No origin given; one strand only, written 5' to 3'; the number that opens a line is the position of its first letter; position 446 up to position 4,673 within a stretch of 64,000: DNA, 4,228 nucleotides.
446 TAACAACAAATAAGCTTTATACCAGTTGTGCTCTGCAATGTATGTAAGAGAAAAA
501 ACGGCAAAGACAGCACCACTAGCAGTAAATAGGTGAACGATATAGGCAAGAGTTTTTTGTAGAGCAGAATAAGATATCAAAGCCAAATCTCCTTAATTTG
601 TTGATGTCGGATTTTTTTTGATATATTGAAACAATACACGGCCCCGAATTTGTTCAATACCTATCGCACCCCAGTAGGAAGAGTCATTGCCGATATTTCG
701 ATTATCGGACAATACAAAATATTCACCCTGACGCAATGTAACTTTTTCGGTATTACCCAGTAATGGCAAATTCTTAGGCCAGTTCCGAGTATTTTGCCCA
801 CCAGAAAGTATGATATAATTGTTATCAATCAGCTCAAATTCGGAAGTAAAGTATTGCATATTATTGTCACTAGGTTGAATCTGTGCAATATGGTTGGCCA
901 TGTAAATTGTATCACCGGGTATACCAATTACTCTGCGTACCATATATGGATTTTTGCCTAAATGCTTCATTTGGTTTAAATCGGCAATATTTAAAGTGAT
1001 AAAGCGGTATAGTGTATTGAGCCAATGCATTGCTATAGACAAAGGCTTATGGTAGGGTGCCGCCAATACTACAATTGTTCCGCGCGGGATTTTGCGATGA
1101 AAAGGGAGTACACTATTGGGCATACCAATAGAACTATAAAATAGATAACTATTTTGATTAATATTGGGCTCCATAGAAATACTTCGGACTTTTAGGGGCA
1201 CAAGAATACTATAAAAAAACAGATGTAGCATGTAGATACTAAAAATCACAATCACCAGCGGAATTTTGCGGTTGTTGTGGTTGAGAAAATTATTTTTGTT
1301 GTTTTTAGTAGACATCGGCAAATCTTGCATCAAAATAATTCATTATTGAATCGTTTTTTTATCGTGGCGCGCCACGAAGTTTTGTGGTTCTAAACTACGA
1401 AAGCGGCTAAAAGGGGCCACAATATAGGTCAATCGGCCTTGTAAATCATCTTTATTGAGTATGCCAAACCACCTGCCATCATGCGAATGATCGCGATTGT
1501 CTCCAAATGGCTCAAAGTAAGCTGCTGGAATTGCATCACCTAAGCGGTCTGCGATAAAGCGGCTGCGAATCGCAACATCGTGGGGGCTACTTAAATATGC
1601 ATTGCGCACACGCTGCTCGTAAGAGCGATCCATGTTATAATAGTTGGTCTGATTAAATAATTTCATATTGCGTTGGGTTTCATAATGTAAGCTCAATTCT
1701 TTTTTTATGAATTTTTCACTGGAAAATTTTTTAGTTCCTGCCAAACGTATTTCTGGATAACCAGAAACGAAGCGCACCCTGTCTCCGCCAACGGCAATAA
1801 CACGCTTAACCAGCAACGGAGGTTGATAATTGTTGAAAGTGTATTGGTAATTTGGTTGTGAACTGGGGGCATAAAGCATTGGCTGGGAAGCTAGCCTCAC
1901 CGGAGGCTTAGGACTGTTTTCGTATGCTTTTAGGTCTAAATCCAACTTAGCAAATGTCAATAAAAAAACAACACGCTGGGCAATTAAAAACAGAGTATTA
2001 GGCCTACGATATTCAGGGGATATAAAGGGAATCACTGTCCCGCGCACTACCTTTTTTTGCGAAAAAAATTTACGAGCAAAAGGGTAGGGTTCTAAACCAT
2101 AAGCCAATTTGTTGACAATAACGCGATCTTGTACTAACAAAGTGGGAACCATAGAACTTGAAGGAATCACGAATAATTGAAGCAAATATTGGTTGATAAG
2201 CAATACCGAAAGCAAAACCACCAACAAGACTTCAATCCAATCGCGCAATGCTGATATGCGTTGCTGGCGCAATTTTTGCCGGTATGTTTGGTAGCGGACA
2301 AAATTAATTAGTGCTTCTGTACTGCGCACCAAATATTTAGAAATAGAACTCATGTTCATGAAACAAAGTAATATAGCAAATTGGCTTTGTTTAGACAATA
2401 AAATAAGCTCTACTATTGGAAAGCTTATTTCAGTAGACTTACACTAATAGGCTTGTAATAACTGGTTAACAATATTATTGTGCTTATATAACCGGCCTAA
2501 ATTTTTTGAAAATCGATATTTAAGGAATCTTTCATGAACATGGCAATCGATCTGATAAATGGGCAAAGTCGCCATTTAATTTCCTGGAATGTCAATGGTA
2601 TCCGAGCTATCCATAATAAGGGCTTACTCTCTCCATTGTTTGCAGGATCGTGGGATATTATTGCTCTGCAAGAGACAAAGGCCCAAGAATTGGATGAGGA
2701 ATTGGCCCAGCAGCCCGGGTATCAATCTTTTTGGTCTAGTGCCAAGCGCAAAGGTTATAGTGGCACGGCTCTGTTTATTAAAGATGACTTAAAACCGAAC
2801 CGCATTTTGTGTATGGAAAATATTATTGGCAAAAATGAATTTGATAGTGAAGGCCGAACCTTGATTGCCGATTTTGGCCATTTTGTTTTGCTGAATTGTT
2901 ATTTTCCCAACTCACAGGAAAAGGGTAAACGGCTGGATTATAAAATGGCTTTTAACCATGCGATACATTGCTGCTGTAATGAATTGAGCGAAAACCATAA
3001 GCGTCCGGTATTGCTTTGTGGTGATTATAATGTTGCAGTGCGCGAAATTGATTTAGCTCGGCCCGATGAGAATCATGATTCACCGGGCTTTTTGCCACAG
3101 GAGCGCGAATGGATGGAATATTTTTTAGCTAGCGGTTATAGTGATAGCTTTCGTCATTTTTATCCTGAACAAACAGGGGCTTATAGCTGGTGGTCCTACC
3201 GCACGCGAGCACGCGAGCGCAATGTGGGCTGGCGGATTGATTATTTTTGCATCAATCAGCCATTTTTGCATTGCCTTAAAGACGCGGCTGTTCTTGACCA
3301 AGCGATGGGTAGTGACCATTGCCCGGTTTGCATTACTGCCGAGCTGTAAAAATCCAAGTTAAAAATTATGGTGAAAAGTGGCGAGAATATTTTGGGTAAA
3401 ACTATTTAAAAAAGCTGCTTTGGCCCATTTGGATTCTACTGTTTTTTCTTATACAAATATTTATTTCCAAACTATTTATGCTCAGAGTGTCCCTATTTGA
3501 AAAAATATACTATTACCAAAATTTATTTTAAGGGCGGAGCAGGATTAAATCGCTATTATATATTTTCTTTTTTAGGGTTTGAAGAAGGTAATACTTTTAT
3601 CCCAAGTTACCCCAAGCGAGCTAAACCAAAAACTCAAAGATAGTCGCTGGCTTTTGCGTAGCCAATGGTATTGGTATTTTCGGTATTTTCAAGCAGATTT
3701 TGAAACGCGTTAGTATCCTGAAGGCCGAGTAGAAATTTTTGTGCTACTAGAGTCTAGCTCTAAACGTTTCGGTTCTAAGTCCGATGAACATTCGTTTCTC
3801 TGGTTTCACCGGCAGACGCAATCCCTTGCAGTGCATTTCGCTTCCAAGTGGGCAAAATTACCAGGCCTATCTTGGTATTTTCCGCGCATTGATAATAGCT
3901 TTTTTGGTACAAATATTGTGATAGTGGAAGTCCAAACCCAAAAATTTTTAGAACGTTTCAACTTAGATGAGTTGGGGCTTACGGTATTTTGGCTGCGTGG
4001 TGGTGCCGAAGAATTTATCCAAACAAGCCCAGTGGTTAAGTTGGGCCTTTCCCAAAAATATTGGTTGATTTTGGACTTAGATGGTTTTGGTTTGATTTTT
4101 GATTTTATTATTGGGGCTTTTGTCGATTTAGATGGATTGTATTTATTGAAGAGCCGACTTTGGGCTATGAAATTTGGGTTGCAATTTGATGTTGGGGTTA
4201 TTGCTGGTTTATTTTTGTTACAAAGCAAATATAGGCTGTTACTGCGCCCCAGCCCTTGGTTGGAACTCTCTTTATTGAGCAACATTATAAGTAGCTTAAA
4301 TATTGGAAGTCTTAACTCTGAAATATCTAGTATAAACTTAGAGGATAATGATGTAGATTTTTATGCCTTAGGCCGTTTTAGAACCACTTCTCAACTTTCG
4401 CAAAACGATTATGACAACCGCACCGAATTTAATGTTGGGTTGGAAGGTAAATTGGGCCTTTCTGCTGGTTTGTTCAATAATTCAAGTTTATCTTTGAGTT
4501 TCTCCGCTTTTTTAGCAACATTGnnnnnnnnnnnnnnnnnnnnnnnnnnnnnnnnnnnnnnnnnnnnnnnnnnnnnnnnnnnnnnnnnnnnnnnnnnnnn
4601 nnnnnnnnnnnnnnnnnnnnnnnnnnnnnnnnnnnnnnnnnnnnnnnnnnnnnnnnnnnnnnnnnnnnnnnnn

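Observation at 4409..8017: A second, highly divergent Cas12-family effector sits directly behind cas12a with no array of its own (Cas12a2-like, or a new type V variant)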

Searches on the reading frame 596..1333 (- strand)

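Call 37: search_protein_families(library=pfam, proteins=[window:596-1333:-], max_evalue=0.001)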
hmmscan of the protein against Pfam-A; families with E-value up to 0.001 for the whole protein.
window:596-1333:- (246 aa): 1 family
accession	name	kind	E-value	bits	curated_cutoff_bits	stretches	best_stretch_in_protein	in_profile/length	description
PF10502.14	Peptidase_S26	-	9.4e-21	74.9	22.9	1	28-237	7-167/168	Signal peptidase, peptidase S26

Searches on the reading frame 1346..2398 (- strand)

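Call 37: search_protein_families(library=pfam, proteins=[window:1346-2398:-], max_evalue=0.001)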
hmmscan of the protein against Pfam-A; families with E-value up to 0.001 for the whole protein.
window:1346-2398:- (351 aa): 1 family
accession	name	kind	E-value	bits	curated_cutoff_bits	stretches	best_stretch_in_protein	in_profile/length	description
PF10502.14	Peptidase_S26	-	5.2e-23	82.3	22.9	1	52-326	2-166/168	Signal peptidase, peptidase S26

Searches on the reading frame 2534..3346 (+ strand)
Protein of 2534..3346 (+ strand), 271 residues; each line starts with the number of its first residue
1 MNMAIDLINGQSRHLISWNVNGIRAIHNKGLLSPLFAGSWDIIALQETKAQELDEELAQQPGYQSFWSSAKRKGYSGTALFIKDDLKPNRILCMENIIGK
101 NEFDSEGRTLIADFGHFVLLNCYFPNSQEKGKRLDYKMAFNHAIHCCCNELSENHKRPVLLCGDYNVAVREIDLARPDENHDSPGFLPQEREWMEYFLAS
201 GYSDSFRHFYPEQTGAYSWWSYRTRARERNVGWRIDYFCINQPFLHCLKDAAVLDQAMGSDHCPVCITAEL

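Call 37: search_protein_families(library=pfam, proteins=[window:2534-3346:+], max_evalue=0.001)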
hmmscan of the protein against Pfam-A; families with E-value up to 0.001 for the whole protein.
window:2534-3346:+ (271 aa): 1 family
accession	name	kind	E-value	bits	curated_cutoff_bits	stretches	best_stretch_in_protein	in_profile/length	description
PF03372.29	Exo_endo_phos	-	2.9e-20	73.4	24.5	2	152-262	141-225/225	Endonuclease/Exonuclease/phosphatase family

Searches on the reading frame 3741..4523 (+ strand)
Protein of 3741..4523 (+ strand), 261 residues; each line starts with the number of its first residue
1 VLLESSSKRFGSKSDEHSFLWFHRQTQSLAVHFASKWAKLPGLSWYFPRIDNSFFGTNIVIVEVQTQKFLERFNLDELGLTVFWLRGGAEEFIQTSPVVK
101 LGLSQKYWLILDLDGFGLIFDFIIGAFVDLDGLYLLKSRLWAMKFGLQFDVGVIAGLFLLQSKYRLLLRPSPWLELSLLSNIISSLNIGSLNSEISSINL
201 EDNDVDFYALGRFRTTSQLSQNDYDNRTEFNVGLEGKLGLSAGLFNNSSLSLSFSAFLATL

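Call 37: search_protein_families(library=pfam, proteins=[window:3741-4523:+], max_evalue=0.001)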
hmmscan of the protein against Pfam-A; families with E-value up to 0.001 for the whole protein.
window:3741-4523:+ (261 aa): 0 families
